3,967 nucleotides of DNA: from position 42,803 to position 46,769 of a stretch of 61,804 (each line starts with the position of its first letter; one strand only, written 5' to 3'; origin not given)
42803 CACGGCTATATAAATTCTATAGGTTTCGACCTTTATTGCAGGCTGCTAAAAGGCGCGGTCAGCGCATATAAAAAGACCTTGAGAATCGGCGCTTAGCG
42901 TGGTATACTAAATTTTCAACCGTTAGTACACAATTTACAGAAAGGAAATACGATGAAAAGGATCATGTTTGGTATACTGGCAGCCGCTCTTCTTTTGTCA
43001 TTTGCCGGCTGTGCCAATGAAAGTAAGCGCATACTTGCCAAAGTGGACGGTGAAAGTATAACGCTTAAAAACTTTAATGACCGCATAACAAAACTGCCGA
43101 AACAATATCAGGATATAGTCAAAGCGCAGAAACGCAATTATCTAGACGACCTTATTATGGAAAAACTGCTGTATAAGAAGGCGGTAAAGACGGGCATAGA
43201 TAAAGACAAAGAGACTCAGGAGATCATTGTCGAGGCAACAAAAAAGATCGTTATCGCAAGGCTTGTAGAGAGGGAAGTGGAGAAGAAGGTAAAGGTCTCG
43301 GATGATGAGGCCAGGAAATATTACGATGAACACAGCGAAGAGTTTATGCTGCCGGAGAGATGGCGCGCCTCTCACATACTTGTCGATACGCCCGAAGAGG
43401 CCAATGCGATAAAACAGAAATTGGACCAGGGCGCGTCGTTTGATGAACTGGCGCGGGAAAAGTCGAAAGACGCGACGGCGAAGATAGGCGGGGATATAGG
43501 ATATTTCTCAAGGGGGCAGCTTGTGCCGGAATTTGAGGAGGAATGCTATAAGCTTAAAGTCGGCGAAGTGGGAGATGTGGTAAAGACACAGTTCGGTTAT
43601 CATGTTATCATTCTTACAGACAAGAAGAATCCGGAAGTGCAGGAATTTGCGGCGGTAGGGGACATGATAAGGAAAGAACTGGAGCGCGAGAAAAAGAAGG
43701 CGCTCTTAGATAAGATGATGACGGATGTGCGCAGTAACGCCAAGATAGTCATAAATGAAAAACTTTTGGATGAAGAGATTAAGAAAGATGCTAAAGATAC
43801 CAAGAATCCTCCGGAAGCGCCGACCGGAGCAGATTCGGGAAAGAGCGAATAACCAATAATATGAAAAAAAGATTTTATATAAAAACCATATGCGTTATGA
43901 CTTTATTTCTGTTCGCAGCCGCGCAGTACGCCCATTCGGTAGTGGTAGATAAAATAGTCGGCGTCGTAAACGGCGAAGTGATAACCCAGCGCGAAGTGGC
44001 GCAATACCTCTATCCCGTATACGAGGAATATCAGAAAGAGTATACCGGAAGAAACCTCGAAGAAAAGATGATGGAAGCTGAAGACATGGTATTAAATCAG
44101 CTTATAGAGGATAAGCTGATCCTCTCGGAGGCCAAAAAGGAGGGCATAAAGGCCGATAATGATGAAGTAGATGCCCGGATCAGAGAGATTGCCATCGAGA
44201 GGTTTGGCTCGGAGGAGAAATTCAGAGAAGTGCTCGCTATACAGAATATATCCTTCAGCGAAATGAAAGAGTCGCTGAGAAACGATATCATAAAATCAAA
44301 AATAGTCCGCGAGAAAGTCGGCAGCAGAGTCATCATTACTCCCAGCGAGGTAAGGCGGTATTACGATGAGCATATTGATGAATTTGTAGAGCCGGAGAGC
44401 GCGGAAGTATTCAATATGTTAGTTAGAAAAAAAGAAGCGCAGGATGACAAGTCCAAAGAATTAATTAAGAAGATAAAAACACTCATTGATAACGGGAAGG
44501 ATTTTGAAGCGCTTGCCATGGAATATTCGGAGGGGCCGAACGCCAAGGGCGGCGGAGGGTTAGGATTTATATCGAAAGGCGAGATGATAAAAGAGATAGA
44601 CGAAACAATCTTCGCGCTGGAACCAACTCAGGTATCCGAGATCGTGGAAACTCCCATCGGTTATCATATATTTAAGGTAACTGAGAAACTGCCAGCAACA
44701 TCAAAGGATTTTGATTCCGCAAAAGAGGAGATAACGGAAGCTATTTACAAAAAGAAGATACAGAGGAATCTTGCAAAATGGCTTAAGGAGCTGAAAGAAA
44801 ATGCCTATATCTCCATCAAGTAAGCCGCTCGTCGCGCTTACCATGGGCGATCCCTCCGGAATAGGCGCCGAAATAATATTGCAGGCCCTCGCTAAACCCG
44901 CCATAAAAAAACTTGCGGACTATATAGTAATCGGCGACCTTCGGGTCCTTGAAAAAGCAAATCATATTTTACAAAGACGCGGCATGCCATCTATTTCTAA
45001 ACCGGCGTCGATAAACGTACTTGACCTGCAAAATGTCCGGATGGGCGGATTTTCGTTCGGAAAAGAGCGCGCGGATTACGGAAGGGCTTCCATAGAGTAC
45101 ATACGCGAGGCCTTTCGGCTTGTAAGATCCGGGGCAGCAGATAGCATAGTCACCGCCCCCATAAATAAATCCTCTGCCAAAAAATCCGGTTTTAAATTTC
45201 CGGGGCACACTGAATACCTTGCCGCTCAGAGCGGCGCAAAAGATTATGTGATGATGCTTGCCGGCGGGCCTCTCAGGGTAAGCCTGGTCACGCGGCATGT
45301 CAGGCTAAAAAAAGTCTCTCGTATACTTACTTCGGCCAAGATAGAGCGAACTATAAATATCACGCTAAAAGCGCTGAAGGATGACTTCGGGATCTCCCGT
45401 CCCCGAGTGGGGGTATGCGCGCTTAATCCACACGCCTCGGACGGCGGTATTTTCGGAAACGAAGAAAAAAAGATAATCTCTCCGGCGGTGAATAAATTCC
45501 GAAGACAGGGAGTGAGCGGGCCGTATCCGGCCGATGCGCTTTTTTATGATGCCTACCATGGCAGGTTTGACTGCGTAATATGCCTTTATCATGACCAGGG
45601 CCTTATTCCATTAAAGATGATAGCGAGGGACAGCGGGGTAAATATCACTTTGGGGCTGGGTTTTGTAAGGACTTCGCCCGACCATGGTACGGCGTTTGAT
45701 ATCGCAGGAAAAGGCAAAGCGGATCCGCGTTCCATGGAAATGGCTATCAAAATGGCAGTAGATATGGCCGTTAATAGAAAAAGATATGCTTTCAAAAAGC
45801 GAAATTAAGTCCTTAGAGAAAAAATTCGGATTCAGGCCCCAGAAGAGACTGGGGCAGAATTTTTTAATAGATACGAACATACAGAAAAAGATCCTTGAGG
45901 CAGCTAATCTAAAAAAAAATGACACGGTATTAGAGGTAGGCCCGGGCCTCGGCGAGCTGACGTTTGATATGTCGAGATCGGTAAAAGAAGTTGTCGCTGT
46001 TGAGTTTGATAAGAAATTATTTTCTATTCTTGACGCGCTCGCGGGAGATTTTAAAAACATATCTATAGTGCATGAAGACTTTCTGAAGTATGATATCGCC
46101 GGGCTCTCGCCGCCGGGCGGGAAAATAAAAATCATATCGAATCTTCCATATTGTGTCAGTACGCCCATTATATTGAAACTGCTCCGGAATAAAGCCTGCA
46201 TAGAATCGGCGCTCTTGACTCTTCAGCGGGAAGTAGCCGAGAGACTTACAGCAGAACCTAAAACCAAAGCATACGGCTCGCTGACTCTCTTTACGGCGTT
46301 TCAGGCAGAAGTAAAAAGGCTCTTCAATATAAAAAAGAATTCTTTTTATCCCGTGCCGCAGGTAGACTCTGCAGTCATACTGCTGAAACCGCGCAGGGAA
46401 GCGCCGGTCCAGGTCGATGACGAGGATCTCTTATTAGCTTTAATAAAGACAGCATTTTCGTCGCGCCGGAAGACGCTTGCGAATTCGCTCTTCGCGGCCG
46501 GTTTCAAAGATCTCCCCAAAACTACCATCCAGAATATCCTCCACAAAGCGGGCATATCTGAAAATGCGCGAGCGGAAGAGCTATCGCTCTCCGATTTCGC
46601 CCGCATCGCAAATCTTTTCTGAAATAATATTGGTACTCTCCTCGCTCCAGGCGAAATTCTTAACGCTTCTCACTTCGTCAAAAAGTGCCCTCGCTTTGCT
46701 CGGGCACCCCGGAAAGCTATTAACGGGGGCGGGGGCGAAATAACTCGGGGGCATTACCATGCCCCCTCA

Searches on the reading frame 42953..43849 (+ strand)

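Call 23: search_protein_families(library=pfam, proteins=[window:42953-43849:+], max_evalue=0.001)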
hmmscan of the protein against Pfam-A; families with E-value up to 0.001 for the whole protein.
window:42953-43849:+ (299 aa): 5 families
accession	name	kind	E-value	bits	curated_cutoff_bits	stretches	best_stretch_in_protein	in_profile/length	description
PF13616.12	Rotamase_3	-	6.9e-22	78.6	22.5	1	134-225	13-116/116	PPIC-type PPIASE domain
PF13145.12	Rotamase_2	-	1.4e-21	78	27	1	115-235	1-119/121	PPIC-type PPIASE domain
PF00639.27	Rotamase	-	1.3e-19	71.4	21.7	1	147-223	19-97/97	PPIC-type PPIASE domain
PF13623.11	SurA_N_2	-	1.3e-07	32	28.5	1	7-94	14-121/145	SurA-like N-terminal domain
PF13624.11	SurA_N_3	-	1.1e-05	25.8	27.2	1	4-86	16-110/162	SurA-like N-terminal domain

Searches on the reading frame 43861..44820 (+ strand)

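Call 23: search_protein_families(library=pfam, proteins=[window:43861-44820:+], max_evalue=0.001)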
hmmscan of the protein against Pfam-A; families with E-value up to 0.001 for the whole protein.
window:43861-44820:+ (320 aa): 6 families
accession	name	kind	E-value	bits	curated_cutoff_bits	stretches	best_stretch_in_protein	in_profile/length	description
PF13145.12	Rotamase_2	-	9.8e-22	78.5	27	1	159-289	1-121/121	PPIC-type PPIASE domain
PF00639.27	Rotamase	-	9.6e-21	75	21.7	1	190-274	10-96/97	PPIC-type PPIASE domain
PF13616.12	Rotamase_3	-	2.2e-20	73.8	22.5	1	177-276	12-115/116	PPIC-type PPIASE domain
PF13624.11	SurA_N_3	-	1.4e-18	67.7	27.2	1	7-148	14-161/162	SurA-like N-terminal domain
PF09312.16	SurA_N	-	1.6e-16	60.9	30.8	1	29-148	1-117/118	SurA N-terminal domain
PF13623.11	SurA_N_2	-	1.3e-13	51.5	28.5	1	8-112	14-124/145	SurA-like N-terminal domain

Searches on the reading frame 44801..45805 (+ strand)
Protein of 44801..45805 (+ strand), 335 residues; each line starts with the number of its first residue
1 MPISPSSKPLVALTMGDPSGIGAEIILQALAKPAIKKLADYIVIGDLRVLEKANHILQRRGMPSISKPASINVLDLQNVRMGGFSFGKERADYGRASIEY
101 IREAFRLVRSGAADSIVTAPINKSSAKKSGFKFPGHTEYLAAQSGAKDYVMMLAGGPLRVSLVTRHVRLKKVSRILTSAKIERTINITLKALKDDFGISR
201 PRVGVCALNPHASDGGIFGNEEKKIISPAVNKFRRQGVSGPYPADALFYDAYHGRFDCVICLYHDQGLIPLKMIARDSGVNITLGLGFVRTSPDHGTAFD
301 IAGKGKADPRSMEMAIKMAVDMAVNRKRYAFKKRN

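Call 23: search_protein_families(library=pfam, proteins=[window:44801-45805:+], max_evalue=0.001)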
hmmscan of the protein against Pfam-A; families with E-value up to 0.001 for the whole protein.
window:44801-45805:+ (335 aa): 1 family
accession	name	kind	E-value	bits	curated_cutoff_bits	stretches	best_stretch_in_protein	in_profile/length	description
PF04166.17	PdxA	-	5.9e-105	351.2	27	1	38-319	2-286/286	Pyridoxal phosphate biosynthetic protein PdxA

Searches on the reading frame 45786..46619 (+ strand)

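Call 23: search_protein_families(library=pfam, proteins=[window:45786-46619:+], max_evalue=0.001)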
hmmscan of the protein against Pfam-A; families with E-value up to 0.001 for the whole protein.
window:45786-46619:+ (278 aa): 1 family
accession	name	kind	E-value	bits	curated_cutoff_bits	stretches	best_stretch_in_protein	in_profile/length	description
PF00398.26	RrnaAD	-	5.2e-61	206.5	24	1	18-277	4-260/263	Ribosomal RNA adenine dimethylase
